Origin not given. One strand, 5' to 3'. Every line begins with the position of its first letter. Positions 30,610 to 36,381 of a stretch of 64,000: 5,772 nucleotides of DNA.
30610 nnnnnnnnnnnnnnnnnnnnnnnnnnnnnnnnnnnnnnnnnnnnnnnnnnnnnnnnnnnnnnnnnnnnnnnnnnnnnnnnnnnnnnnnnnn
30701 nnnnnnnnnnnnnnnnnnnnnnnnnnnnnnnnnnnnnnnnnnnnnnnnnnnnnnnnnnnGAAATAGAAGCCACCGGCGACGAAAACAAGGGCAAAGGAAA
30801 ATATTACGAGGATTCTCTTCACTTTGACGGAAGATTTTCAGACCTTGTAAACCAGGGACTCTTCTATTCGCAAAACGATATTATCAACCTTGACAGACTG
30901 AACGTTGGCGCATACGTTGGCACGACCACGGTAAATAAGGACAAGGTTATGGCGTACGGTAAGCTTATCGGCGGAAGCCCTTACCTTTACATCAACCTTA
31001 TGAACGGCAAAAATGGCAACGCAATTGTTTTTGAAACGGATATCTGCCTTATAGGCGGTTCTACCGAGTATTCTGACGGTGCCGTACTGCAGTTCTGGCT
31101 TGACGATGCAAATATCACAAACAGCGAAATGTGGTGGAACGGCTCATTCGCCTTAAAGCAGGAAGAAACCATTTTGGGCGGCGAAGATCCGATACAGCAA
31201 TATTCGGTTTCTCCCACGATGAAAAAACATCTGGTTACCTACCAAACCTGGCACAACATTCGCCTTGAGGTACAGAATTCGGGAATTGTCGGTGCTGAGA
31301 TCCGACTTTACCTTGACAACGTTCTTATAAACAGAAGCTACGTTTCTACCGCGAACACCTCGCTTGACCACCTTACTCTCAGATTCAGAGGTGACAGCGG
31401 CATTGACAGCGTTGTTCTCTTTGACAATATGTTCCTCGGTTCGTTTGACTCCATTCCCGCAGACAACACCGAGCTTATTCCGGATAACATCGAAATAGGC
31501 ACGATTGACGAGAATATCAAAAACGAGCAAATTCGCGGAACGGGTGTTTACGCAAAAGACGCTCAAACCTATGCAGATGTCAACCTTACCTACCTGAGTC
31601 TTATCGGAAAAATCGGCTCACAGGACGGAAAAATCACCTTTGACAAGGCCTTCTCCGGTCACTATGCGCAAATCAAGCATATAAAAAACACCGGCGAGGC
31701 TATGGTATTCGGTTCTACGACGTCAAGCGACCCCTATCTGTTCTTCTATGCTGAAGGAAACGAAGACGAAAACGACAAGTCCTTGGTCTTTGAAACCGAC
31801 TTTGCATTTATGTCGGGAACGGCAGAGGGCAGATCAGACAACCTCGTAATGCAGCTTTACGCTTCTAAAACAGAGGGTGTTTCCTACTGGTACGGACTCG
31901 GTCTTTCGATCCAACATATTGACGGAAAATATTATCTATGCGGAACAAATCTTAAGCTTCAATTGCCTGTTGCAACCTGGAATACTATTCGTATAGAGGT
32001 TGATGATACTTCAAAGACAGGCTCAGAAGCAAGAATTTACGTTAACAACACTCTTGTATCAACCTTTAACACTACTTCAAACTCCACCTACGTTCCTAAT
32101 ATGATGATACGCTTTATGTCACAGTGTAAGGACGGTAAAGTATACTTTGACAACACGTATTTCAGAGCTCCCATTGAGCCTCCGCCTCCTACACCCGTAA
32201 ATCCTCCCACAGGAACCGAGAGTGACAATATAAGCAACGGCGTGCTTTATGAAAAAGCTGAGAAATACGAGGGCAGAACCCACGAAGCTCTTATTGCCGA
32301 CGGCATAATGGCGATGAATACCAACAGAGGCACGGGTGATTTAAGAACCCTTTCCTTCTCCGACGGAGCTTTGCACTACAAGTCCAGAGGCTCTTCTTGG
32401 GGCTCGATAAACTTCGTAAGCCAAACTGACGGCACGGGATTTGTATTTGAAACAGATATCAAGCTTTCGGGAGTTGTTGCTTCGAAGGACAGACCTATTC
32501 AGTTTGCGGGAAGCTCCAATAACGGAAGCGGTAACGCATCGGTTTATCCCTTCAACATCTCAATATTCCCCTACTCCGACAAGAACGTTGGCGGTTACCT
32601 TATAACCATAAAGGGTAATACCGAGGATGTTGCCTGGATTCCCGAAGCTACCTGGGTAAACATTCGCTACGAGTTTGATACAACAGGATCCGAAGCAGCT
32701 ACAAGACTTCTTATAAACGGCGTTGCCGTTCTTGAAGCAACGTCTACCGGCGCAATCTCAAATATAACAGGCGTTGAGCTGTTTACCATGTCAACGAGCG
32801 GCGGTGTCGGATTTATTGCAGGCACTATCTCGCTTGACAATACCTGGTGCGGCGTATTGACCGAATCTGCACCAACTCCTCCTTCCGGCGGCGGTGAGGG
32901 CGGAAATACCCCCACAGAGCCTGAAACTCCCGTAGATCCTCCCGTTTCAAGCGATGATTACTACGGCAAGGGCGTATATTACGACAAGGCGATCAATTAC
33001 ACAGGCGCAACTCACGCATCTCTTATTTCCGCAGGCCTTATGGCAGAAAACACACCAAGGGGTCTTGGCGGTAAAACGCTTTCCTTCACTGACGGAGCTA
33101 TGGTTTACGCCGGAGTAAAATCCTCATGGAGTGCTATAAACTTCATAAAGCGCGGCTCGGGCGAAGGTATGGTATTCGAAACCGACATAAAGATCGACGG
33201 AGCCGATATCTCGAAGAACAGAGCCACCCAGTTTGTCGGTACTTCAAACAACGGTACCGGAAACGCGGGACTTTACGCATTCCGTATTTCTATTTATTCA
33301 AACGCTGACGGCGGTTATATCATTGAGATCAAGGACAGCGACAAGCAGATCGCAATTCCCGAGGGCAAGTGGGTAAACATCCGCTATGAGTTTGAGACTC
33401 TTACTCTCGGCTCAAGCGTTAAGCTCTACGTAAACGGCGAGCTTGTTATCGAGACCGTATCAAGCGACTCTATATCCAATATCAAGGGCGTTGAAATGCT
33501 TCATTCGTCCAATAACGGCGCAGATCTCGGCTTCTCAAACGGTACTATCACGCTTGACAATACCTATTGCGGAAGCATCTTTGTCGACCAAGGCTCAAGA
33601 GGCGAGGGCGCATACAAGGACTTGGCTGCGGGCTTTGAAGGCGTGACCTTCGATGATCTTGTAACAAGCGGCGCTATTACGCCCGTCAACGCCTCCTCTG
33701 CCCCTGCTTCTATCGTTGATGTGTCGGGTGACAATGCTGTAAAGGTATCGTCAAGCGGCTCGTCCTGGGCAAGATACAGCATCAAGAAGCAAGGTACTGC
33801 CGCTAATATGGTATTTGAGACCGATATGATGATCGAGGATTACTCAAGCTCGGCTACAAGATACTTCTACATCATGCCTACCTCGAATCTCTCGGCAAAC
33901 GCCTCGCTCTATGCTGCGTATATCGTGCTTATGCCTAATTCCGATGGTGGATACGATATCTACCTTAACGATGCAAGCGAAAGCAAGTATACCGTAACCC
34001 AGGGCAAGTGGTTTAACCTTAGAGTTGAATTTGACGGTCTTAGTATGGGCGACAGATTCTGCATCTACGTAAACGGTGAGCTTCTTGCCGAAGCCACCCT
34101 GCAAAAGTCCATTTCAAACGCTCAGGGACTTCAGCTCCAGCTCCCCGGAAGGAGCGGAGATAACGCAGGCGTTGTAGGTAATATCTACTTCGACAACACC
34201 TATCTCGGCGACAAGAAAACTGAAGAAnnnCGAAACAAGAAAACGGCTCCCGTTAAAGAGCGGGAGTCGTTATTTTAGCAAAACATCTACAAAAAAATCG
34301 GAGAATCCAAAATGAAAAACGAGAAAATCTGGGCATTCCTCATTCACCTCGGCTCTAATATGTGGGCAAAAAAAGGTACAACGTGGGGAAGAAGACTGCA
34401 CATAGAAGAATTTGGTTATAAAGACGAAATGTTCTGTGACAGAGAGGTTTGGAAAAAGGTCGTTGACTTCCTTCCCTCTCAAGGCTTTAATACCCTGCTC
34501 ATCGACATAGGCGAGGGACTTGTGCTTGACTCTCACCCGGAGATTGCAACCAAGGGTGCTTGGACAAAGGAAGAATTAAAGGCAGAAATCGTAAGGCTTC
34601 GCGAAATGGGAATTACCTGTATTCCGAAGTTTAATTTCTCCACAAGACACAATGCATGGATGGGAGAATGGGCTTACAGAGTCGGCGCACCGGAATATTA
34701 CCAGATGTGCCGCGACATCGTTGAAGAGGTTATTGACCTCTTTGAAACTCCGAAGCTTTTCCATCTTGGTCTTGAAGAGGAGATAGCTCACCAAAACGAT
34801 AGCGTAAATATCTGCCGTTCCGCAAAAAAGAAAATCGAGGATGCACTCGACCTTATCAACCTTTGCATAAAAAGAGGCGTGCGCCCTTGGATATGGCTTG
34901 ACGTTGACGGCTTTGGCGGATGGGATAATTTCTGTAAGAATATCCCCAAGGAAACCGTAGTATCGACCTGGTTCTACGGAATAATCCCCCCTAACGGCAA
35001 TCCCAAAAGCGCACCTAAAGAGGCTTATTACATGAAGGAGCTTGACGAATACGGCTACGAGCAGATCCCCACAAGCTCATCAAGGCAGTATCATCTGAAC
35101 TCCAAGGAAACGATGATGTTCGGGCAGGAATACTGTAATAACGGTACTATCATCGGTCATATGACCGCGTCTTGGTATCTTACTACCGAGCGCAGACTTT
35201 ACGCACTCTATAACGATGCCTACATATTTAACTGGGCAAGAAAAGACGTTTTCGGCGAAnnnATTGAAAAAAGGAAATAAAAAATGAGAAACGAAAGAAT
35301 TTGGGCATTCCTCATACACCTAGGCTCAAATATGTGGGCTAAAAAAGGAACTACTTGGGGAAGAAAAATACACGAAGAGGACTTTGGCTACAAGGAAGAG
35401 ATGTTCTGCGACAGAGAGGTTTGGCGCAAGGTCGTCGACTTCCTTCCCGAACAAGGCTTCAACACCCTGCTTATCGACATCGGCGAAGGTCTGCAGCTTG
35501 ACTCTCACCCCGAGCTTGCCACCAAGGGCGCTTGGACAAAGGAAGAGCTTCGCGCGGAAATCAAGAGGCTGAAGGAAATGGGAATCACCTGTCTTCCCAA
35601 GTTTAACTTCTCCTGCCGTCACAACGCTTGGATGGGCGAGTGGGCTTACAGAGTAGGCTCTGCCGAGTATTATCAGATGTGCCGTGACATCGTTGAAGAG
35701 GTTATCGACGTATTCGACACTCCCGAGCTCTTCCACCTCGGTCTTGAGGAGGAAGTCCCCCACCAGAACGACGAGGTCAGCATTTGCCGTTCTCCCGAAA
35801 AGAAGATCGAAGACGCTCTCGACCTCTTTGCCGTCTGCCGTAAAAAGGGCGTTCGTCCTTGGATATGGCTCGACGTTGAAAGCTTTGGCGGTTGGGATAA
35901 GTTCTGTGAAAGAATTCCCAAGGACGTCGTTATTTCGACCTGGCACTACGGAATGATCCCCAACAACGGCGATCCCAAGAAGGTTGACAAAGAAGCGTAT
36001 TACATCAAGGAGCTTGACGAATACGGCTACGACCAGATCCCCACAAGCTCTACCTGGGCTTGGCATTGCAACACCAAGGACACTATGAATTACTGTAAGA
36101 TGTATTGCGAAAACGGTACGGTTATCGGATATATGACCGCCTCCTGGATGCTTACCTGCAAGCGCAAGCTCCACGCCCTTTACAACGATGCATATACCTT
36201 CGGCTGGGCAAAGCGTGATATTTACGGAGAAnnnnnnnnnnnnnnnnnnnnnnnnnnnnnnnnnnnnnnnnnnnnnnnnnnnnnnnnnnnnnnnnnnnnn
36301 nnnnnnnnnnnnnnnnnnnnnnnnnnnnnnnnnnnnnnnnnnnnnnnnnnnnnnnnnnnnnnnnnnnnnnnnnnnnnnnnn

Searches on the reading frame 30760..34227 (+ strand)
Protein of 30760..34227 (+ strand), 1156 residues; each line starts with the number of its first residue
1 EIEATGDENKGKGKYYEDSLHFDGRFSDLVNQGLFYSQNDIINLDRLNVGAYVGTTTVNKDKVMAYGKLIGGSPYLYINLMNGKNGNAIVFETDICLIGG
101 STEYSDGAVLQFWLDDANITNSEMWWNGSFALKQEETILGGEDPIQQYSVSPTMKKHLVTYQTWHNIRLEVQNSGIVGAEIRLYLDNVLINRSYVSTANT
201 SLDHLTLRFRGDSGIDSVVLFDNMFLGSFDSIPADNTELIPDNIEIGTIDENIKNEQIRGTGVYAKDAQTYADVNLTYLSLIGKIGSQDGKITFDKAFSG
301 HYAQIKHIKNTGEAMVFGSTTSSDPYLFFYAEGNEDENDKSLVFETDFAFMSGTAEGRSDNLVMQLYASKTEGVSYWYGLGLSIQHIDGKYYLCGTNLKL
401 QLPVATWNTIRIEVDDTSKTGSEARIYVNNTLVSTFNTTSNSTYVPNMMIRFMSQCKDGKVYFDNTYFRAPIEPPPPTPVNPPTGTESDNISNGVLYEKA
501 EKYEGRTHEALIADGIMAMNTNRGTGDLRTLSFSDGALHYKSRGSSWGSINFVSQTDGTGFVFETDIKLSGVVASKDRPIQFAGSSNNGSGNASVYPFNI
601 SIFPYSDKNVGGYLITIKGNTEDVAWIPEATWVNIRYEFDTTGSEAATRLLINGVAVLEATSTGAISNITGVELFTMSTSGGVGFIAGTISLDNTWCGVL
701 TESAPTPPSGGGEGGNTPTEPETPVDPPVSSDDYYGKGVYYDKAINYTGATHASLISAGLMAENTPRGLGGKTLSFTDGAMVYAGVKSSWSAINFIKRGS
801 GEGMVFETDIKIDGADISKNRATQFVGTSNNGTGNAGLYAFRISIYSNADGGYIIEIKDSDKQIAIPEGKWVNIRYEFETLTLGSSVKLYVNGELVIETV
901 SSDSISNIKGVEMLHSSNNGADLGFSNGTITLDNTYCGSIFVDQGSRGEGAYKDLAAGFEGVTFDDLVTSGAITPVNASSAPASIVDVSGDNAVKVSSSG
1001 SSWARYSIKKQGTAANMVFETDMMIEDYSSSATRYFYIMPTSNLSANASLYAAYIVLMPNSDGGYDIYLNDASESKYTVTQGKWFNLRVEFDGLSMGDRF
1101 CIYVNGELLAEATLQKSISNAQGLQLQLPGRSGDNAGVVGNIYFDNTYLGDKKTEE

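Call 102: search_solved_structures(query=window:30760-34227:+, max_evalue=1)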
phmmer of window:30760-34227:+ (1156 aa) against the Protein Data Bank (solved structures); distinct sequences matched with E-value up to 1: 0.

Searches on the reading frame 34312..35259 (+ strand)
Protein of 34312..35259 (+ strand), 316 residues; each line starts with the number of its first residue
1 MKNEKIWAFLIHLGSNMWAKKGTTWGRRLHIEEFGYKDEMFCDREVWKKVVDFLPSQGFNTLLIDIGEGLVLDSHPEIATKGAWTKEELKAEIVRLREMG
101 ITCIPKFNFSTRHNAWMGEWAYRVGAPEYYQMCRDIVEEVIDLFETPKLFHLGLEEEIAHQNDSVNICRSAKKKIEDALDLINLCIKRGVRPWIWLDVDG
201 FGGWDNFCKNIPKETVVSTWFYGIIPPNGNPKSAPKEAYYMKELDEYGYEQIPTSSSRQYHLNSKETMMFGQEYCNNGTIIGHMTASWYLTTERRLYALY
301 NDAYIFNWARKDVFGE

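Call 13: search_protein_families(library=pfam, proteins=[window:34312-35259:+], max_evalue=0.001)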
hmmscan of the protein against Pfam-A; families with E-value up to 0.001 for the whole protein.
window:34312-35259:+ (316 aa): 1 family
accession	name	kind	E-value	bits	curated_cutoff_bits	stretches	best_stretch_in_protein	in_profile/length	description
PF00728.28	Glyco_hydro_20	-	0.00024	21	22.3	0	118-220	133-239/348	Glycosyl hydrolase family 20, catalytic domain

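Call 103: search_solved_structures(query=window:34312-35259:+, max_evalue=1)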
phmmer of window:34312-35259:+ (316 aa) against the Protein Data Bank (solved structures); distinct sequences matched with E-value up to 1: 5.
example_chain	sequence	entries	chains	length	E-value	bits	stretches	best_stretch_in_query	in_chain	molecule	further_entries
9fym_A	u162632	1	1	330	3.5e-07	32.8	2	129-296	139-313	Glycoside hydrolase family 20 catalytic domain-containing protein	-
9fyl_A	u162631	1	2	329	4.3e-07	32.5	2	129-296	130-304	Glycoside hydrolase family 20 catalytic domain-containing protein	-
8bal_A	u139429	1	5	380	8.2e-05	25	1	49-109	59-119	Beta-N-acetylhexosaminidase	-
8kc5_A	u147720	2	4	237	0.48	12.6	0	174-199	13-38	De novo design protein -T09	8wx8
7ar7_p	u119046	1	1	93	0.73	12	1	119-142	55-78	NADH dehydrogenase [ubiquinone] 1 beta subcomplex subunit 10-B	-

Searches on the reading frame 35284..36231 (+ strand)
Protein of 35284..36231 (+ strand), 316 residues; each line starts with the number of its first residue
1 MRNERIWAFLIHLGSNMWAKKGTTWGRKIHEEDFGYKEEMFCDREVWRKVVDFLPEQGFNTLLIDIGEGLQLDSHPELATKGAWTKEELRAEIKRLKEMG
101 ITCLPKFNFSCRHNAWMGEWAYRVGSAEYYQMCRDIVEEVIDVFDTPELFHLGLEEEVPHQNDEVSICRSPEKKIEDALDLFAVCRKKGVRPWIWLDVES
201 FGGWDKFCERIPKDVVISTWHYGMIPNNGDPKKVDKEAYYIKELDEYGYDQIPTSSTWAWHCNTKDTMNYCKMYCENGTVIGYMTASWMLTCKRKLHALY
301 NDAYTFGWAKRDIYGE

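Call 13: search_protein_families(library=pfam, proteins=[window:35284-36231:+], max_evalue=0.001)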
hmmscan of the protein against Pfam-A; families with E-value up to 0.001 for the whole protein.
window:35284-36231:+ (316 aa): 1 family
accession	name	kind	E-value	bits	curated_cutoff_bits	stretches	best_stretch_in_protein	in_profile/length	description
PF00728.28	Glyco_hydro_20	-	8.5e-05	22.5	22.3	0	118-288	133-319/348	Glycosyl hydrolase family 20, catalytic domain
